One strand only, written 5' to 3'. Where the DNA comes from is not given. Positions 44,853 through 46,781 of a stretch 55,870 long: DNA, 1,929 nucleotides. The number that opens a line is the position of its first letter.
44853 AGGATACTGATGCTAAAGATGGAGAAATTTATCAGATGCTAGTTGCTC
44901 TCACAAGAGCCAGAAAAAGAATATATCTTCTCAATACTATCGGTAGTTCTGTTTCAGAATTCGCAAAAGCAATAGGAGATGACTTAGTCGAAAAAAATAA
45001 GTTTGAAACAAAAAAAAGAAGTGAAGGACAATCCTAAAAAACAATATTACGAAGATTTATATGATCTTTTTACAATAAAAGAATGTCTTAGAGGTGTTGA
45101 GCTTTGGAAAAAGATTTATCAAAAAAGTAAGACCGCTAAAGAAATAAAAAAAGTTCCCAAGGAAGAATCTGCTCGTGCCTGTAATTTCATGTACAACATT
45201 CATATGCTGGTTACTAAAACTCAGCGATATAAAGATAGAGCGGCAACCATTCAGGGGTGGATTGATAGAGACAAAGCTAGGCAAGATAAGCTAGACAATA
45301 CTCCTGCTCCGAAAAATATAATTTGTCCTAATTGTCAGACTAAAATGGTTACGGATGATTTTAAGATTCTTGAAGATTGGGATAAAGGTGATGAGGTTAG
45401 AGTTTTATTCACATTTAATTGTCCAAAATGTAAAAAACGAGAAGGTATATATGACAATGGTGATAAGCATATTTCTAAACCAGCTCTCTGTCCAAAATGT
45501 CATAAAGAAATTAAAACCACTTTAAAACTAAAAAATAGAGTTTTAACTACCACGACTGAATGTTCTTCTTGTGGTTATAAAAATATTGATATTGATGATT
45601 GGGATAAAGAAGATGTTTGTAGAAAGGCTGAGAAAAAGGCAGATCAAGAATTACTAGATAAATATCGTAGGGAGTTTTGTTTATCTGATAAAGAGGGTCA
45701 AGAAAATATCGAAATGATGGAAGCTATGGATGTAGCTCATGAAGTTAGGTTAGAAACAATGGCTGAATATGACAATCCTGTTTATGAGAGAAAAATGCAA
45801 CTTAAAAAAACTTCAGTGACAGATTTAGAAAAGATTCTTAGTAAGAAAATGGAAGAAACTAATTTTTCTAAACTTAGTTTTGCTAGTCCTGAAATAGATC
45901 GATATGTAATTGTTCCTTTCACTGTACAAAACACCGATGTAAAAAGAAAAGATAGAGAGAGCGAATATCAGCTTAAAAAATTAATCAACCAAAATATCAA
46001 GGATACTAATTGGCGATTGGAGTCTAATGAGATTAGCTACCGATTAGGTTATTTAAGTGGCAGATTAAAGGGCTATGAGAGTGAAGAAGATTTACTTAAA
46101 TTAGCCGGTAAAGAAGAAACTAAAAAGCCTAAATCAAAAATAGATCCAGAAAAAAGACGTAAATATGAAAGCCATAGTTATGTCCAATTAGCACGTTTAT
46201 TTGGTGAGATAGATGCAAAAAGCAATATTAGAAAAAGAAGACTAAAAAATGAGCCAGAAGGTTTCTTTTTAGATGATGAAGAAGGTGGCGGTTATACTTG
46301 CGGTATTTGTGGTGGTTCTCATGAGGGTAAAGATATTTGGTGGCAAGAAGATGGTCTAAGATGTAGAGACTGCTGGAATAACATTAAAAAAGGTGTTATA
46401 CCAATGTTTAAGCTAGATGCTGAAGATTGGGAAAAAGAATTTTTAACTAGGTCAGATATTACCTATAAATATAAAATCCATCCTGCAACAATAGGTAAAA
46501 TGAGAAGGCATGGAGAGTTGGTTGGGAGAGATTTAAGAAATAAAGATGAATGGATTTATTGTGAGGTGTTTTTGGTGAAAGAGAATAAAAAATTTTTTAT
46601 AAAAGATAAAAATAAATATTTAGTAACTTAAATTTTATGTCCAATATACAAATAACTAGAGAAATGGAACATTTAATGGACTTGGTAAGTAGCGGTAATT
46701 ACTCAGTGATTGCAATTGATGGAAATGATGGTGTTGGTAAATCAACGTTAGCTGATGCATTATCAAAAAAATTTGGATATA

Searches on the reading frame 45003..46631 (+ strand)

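Call 3: search_protein_families(library=pfam, proteins=[window:45003-46631:+], max_evalue=0.01)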
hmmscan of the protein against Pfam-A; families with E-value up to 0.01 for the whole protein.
window:45003-46631:+ (542 aa): 2 families
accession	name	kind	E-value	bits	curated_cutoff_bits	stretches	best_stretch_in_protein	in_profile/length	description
PF07191.17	Zn_ribbon_6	-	0.0041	17.5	25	1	107-172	2-41/67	Double zinc ribbon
PF03367.19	Zn_ribbon_ZPR1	-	0.0069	16.2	23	1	161-197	7-48/56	ZPR1 zinc-finger domain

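Call 4: search_protein_families(library=padloc, proteins=[window:45003-46631:+], max_evalue=0.01)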
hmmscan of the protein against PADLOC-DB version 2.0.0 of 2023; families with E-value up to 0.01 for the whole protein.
window:45003-46631:+ (542 aa): 0 families

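Call 15: search_protein_families(library=ncbifam, proteins=[window:45003-46631:+], max_evalue=0.001)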
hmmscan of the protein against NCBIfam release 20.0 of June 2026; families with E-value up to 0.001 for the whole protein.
window:45003-46631:+ (542 aa): 0 families

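Call 59: search_protein_families(library=phrogs, proteins=[window:45003-46631:+], max_evalue=0.001)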
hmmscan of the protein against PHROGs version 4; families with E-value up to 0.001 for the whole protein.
window:45003-46631:+ (542 aa): 0 families
